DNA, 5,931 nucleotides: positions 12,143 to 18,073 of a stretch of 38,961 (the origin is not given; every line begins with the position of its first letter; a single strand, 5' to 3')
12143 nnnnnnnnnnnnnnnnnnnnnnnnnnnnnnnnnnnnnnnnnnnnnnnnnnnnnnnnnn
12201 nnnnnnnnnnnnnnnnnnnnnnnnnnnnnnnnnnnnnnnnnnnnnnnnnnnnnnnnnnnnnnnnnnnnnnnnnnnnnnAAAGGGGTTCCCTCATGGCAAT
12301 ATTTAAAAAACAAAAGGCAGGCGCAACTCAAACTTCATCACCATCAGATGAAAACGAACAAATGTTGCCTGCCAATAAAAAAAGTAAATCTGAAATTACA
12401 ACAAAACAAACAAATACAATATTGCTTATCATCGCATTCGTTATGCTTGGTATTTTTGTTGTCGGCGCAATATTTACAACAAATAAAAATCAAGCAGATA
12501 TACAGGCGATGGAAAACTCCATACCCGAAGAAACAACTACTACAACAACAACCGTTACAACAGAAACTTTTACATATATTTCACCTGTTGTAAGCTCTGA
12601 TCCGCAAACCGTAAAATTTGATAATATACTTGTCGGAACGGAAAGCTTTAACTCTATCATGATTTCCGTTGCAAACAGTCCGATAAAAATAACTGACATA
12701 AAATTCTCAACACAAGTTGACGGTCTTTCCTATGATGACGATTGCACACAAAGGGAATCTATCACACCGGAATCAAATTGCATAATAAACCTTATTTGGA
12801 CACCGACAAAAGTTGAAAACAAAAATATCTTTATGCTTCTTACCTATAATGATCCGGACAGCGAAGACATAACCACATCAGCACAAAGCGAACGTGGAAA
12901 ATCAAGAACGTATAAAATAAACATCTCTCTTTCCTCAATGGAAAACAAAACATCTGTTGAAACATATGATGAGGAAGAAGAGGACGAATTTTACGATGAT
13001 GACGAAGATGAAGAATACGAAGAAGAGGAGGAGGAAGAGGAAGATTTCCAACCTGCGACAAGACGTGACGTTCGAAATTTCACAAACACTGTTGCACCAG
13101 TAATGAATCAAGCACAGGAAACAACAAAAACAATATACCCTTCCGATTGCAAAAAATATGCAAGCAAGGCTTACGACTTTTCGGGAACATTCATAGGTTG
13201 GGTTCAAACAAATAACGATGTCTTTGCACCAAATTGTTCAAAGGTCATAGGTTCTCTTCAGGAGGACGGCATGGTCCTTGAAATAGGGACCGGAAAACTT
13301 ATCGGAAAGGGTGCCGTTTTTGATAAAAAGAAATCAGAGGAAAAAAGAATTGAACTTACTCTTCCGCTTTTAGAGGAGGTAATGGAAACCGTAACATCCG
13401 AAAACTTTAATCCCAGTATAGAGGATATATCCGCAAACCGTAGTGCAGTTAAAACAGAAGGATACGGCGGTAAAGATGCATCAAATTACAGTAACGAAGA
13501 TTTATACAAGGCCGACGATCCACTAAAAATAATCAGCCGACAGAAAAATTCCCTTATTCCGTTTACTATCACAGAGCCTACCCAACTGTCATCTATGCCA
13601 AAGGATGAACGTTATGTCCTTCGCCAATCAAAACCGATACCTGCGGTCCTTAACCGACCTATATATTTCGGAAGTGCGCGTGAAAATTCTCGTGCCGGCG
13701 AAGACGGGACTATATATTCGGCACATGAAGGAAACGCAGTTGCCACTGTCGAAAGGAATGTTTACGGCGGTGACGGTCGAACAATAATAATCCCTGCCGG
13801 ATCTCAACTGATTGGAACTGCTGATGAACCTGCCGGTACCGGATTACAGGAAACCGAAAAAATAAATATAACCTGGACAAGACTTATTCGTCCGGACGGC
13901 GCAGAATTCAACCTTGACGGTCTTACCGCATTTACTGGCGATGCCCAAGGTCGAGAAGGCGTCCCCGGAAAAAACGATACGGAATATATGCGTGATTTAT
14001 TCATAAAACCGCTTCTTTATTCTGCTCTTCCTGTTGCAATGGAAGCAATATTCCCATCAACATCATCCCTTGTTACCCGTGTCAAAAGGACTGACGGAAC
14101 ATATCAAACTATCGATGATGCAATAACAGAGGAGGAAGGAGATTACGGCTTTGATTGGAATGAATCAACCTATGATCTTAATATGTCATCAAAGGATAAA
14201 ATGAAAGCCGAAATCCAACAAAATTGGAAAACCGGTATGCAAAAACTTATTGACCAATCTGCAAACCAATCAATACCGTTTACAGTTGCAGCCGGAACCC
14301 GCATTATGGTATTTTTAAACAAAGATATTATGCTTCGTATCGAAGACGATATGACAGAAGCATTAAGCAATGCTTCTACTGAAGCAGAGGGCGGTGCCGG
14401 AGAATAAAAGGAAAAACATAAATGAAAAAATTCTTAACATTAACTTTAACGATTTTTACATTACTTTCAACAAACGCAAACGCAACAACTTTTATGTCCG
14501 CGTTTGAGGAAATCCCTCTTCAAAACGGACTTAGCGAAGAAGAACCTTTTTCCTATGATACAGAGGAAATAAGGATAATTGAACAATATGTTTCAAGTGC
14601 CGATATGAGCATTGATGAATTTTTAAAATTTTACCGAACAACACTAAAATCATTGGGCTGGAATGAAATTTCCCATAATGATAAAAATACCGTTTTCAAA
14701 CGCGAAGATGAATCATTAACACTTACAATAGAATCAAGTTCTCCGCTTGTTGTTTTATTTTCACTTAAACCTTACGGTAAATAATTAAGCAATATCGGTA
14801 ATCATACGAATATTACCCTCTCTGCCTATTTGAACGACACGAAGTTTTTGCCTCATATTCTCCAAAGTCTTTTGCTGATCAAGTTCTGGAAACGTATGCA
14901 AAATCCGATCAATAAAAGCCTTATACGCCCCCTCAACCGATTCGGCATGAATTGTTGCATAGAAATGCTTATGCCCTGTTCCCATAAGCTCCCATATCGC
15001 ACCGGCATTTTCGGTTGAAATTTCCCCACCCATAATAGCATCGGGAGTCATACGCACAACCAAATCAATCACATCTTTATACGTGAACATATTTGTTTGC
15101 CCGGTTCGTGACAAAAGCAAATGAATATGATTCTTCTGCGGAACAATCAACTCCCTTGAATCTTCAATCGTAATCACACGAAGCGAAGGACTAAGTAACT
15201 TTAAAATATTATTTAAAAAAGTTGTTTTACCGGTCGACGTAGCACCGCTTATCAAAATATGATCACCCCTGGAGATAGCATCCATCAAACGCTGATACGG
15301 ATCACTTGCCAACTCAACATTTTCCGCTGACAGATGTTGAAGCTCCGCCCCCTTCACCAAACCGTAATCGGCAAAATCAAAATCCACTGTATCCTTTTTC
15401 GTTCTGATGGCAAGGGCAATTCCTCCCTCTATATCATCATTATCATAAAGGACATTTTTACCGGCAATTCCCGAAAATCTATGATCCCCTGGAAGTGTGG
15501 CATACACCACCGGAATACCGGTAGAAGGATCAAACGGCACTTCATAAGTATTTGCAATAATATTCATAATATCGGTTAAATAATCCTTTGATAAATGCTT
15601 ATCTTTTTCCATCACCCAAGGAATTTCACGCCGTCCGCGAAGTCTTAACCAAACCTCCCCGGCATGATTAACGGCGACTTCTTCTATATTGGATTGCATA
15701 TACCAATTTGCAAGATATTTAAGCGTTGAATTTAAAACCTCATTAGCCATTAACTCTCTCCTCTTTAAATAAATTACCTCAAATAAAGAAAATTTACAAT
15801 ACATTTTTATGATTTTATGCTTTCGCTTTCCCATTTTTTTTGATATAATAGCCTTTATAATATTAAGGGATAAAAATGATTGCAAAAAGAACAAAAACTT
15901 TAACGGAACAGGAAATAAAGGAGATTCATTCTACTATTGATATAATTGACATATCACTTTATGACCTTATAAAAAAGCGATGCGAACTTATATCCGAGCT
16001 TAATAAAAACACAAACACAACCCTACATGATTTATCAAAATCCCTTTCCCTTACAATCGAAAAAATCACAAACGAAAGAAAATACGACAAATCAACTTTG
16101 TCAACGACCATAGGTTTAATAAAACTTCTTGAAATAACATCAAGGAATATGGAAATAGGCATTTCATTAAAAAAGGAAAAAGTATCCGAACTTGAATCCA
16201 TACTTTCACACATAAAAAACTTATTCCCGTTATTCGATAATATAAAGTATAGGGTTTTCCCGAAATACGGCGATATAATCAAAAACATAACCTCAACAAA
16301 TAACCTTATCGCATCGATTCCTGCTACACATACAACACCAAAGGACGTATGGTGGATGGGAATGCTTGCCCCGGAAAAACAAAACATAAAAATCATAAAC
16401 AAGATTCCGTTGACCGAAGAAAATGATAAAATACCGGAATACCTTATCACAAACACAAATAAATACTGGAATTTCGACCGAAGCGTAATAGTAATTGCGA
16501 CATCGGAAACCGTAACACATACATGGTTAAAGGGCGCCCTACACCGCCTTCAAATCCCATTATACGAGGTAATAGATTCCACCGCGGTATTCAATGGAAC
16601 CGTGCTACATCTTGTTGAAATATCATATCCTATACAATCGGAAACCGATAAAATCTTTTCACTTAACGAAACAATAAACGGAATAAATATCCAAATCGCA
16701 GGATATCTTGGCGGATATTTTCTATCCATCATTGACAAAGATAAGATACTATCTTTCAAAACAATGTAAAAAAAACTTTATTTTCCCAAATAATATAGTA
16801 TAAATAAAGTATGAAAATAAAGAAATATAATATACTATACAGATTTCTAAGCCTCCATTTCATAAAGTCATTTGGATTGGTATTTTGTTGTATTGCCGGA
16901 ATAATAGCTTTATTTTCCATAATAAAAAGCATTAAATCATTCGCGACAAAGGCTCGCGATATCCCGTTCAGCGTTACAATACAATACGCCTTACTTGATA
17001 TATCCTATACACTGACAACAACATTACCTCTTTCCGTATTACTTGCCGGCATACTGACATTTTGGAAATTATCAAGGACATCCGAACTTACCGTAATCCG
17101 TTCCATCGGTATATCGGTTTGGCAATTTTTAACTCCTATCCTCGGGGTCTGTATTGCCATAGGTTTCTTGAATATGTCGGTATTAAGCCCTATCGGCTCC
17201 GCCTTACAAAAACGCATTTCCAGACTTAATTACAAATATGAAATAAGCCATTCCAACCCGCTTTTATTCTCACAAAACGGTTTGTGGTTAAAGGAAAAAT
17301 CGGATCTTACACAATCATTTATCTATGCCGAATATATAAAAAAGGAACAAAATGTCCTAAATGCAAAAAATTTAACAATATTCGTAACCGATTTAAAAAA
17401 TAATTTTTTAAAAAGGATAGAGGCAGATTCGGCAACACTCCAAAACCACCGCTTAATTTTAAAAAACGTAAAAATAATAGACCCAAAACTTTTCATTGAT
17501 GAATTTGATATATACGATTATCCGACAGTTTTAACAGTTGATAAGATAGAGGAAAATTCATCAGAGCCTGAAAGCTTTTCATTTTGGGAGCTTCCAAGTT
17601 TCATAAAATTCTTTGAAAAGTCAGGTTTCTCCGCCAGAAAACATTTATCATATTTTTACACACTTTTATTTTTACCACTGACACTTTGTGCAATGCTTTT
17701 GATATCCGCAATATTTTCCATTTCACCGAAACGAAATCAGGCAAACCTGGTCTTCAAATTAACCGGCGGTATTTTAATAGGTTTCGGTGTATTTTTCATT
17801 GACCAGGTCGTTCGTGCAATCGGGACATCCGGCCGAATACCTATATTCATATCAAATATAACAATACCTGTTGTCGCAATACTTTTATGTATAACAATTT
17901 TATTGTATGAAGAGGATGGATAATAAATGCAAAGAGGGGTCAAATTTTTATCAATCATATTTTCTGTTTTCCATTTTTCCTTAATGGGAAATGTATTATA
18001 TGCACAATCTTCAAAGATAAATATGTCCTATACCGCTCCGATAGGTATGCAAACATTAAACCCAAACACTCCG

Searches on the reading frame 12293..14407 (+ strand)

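Call 76: search_protein_families(library=pfam, proteins=[window:12293-14407:+], max_evalue=0.01)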
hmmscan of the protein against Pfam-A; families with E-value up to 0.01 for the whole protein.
window:12293-14407:+ (704 aa): 1 family
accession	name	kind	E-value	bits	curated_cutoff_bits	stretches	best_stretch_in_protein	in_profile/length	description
PF03743.19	TrbI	-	5.3e-23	82.3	35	1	473-680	15-187/188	Bacterial conjugation TrbI-like protein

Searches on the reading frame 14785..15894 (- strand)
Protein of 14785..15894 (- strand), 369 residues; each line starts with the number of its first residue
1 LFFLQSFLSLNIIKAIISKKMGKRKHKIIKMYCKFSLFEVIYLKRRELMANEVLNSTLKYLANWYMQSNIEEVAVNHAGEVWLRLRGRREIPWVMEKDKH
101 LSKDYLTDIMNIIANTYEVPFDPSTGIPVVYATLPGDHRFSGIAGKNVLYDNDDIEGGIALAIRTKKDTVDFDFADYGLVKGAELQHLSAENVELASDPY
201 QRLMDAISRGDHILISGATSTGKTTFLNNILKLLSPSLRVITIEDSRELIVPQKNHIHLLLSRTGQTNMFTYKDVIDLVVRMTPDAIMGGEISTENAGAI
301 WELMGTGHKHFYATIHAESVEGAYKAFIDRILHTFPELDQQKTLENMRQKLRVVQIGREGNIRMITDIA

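Call 76: search_protein_families(library=pfam, proteins=[window:14785-15894:-], max_evalue=0.01)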
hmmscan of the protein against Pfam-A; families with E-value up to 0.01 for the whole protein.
window:14785-15894:- (369 aa): 6 families
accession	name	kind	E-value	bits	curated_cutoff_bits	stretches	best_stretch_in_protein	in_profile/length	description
PF00437.27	T2SSE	-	1.5e-20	73.6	24.9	1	192-323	123-251/370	Type II/IV secretion system protein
PF13555.12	AAA_29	-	0.0011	19.1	27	1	208-238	20-50/61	P-loop containing region of AAA domain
PF01580.24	FtsK_SpoIIIE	-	0.0018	18.2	24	1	208-231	37-60/221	FtsK/SpoIIIE family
PF13191.12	AAA_16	-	0.0023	18.9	32.6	1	202-243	14-56/167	AAA ATPase domain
PF00270.35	DEAD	-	0.0045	17.2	26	1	202-265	6-73/167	DEAD/DEAH box helicase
PF20720.3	nSTAND3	-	0.0084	16.3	27.2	0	199-248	6-56/155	Novel STAND NTPase 3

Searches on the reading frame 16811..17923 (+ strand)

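Call 14: search_protein_families(library=pfam, proteins=[window:16811-17923:+], max_evalue=0.001)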
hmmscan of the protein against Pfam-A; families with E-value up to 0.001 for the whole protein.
window:16811-17923:+ (370 aa): 1 family
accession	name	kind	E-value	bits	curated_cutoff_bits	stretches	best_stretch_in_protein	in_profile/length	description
PF03739.19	LptF_LptG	-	4.7e-60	203.9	27.9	1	16-365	6-352/353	Lipopolysaccharide export system permease LptF/LptG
